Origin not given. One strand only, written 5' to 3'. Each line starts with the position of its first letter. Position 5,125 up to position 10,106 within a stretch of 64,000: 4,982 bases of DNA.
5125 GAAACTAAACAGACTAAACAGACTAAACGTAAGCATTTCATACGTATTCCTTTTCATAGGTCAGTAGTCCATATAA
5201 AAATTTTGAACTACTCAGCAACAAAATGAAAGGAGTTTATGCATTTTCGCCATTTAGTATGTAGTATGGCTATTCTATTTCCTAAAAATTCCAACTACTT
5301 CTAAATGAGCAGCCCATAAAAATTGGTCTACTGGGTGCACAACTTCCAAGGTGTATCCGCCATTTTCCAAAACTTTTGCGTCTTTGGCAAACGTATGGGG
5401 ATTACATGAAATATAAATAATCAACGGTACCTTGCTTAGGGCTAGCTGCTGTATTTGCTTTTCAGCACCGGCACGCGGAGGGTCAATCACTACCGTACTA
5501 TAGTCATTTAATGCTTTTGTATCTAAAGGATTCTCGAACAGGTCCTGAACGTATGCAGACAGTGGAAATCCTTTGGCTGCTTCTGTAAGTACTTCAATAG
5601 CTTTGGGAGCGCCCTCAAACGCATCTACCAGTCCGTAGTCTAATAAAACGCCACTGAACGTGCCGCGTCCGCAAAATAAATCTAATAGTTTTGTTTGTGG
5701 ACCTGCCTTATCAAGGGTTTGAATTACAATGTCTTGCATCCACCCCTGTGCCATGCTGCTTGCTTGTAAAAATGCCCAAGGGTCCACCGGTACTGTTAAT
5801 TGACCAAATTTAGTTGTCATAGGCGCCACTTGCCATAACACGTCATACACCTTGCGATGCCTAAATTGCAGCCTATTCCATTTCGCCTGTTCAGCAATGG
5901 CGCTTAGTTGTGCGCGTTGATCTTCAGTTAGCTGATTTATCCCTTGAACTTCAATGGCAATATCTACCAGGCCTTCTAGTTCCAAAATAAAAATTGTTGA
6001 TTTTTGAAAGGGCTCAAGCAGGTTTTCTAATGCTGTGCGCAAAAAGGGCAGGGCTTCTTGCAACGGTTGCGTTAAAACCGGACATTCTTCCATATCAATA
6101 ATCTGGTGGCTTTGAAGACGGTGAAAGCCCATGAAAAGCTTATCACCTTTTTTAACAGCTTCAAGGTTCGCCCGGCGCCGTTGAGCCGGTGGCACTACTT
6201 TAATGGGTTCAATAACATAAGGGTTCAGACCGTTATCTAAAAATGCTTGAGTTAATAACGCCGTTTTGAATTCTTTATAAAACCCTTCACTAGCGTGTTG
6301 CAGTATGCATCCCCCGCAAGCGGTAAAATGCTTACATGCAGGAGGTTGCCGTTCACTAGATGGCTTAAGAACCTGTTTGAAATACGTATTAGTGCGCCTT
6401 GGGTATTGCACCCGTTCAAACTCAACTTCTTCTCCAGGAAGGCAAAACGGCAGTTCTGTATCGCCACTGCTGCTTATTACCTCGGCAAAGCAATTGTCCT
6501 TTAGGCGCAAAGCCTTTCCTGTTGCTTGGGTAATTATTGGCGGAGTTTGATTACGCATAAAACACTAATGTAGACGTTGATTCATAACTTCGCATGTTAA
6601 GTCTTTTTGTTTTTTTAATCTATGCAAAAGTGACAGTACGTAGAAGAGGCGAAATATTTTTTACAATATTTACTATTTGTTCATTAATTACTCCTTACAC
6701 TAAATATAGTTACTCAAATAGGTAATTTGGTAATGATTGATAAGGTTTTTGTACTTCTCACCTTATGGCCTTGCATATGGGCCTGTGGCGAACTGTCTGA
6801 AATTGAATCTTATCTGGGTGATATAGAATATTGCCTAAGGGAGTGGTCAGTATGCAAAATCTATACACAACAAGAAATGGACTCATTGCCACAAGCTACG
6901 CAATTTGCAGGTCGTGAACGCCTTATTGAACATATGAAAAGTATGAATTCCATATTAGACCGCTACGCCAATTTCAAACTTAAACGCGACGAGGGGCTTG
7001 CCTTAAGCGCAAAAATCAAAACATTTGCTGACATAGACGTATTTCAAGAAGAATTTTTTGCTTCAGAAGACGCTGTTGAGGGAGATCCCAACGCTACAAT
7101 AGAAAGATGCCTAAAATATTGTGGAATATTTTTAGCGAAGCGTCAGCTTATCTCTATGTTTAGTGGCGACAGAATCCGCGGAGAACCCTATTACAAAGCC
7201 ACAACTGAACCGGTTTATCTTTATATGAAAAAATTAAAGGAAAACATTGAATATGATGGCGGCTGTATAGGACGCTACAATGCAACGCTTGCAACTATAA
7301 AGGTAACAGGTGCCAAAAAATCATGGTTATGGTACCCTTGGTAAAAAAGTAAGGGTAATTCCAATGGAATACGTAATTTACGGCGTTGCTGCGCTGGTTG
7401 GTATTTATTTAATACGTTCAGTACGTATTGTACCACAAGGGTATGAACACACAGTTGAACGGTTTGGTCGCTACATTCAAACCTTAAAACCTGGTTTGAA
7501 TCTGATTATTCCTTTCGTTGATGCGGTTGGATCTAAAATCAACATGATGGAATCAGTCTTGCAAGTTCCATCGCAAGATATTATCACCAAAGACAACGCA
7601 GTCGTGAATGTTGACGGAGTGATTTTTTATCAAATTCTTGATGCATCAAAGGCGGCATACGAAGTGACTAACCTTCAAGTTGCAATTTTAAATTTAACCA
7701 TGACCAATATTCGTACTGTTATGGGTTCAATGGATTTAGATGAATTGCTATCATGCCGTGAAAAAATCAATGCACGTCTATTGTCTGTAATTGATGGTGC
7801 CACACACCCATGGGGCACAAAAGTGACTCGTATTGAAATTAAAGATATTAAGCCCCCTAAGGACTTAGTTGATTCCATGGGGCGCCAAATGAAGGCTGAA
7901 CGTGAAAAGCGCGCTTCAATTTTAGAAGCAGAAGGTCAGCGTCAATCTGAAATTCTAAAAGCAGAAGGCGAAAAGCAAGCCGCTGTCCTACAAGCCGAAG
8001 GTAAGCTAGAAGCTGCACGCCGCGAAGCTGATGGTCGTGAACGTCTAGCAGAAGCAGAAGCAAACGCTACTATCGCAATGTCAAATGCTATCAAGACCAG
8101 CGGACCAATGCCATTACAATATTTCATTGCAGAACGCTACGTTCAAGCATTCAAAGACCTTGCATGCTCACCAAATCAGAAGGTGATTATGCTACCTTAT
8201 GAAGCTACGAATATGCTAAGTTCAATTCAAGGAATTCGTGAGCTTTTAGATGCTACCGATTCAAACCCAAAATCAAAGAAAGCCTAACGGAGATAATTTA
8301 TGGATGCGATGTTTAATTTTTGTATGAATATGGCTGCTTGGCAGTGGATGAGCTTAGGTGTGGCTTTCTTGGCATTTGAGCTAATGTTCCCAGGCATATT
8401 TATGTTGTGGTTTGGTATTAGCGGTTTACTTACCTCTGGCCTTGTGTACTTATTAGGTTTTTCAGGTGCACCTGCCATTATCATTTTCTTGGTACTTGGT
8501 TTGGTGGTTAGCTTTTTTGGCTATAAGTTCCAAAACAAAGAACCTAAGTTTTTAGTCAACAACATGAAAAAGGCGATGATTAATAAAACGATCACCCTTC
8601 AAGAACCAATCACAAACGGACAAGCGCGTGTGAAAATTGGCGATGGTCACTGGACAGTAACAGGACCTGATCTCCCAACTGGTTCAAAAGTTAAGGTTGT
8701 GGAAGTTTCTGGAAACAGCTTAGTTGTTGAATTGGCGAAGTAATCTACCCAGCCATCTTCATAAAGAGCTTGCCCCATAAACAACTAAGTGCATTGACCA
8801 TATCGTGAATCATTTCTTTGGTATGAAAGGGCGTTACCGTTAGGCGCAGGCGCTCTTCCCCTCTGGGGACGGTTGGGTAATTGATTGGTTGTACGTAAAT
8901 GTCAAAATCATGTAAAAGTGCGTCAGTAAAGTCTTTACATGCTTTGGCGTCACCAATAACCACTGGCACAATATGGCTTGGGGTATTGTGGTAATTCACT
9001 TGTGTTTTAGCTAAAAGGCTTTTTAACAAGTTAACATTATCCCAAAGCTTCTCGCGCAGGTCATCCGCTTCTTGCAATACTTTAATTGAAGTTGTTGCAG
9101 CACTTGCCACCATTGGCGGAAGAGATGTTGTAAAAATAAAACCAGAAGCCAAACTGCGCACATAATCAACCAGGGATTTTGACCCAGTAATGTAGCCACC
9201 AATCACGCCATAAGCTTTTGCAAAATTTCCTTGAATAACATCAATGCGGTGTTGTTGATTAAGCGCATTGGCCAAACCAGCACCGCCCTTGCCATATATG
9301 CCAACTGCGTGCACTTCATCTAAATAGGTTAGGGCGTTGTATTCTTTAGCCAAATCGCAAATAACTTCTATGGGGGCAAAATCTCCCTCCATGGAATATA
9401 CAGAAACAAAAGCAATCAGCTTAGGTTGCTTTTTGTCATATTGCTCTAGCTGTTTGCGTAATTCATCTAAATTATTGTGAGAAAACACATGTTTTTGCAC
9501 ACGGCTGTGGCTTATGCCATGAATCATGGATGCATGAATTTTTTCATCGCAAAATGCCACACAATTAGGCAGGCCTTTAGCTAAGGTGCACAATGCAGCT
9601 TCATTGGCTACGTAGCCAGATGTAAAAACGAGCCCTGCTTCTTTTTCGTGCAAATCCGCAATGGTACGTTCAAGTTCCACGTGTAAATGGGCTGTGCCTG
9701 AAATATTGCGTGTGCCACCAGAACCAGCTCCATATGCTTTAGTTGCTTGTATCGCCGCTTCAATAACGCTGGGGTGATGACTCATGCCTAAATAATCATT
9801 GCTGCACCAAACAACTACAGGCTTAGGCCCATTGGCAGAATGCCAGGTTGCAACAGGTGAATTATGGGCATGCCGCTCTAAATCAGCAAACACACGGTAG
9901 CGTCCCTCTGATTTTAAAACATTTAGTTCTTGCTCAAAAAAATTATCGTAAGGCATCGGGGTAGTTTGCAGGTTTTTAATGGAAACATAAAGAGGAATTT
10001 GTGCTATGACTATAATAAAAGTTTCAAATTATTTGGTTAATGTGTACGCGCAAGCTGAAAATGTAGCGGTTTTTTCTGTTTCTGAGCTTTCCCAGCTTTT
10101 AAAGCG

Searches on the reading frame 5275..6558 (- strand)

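Call 47: search_protein_families(library=pfam, proteins=[window:5275-6558:-], max_evalue=0.00001)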
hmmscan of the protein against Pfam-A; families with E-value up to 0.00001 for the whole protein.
window:5275-6558:- (427 aa): 1 family
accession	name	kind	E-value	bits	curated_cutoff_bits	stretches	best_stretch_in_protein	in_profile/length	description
PF05958.17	tRNA_U5-meth_tr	-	3.1e-15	56.5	23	1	350-421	279-350/357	tRNA (Uracil-5-)-methyltransferase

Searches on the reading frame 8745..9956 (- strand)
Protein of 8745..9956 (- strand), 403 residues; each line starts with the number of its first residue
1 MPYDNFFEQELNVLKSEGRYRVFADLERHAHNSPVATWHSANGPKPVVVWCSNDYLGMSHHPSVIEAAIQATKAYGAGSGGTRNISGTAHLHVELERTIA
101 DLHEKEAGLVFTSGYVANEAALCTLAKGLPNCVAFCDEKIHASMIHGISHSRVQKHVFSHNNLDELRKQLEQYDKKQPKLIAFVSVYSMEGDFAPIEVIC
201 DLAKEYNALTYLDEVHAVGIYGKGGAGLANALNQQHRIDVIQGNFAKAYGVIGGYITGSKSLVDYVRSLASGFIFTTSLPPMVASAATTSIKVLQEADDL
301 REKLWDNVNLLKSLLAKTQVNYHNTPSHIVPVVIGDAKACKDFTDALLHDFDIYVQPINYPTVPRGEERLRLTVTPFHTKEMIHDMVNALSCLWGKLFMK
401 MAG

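Call 47: search_protein_families(library=pfam, proteins=[window:8745-9956:-], max_evalue=0.00001)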
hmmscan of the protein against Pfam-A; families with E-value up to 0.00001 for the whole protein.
window:8745-9956:- (403 aa): 1 family
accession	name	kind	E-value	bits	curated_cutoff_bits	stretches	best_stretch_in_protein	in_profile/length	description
PF00155.27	Aminotran_1_2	-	8.4e-66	223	19.7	1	46-390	2-361/361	Aminotransferase class I and II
